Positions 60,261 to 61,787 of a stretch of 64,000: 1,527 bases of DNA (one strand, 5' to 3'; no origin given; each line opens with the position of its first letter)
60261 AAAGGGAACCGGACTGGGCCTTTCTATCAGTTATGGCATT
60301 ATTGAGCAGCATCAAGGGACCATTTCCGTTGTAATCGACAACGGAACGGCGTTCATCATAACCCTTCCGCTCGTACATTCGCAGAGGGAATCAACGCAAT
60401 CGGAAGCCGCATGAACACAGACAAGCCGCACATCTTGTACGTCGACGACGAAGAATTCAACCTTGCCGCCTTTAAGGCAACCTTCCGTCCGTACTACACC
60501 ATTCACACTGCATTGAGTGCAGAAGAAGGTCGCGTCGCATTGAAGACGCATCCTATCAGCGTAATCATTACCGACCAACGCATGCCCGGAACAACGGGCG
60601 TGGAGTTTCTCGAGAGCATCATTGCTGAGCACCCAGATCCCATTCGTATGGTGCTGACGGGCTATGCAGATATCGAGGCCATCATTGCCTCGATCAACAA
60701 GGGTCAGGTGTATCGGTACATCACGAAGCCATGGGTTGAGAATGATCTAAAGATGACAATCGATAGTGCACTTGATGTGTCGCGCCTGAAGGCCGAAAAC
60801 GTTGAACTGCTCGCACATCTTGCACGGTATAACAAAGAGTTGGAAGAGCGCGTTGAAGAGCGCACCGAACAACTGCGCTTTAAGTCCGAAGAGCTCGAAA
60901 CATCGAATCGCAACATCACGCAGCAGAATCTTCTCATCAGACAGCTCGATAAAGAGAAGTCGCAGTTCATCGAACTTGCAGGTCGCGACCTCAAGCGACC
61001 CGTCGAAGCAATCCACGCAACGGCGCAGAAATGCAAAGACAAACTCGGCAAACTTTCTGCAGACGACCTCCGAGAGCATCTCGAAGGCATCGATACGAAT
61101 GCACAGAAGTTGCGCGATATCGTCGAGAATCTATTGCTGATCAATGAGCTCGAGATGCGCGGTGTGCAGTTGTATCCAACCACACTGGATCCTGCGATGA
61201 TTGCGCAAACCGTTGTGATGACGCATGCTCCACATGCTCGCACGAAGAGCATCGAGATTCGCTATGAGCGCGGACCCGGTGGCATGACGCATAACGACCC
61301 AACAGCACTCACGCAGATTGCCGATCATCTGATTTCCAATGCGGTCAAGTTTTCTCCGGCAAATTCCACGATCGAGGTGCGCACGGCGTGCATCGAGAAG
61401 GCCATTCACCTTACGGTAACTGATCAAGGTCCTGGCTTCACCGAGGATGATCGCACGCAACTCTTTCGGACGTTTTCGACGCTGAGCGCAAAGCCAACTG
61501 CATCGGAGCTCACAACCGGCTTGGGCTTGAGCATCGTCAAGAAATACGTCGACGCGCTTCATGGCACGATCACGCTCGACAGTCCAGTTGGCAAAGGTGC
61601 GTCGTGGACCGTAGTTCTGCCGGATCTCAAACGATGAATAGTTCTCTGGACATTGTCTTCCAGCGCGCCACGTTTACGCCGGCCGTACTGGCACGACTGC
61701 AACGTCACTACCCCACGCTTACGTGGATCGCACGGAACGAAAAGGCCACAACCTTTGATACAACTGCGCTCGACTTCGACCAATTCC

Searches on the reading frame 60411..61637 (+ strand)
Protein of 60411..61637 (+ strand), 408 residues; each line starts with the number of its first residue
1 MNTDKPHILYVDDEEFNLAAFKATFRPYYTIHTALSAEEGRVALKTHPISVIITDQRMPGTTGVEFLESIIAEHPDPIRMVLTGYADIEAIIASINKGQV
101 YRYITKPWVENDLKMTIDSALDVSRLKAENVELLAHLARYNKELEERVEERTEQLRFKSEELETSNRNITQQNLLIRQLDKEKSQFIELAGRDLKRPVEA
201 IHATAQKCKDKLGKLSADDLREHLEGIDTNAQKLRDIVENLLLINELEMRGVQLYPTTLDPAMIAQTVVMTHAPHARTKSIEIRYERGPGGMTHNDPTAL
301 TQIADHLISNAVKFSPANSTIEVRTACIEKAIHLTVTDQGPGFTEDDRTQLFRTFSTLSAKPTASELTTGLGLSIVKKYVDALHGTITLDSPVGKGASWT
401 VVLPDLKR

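Call 13: find_encoding_contigs(protein=window:60411-61637:+, flank=10000, max_places=6)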
Protein window:60411-61637:+ (408 aa): no gene with exactly this product is on record in the collection.

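Call 14: search_protein_families(library=pfam, proteins=[window:60411-61637:+])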
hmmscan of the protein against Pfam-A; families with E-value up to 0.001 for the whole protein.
window:60411-61637:+ (408 aa): 4 families
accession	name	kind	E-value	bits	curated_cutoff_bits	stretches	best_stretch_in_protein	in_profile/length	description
PF02518.31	HATPase_c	-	8.2e-23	81.4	26.4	1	295-405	1-109/111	Histidine kinase-, DNA gyrase B-, and HSP90-like ATPase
PF00072.30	Response_reg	-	1.6e-15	57.7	30.2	1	8-117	1-110/111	Response regulator receiver domain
PF13581.12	HATPase_c_2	-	4.3e-06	27.2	27.4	1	308-383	40-112/127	Histidine kinase-like ATPase domain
PF00512.31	HisKA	-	2.2e-05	24.9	26.9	1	183-248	2-64/66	His Kinase A (phospho-acceptor) domain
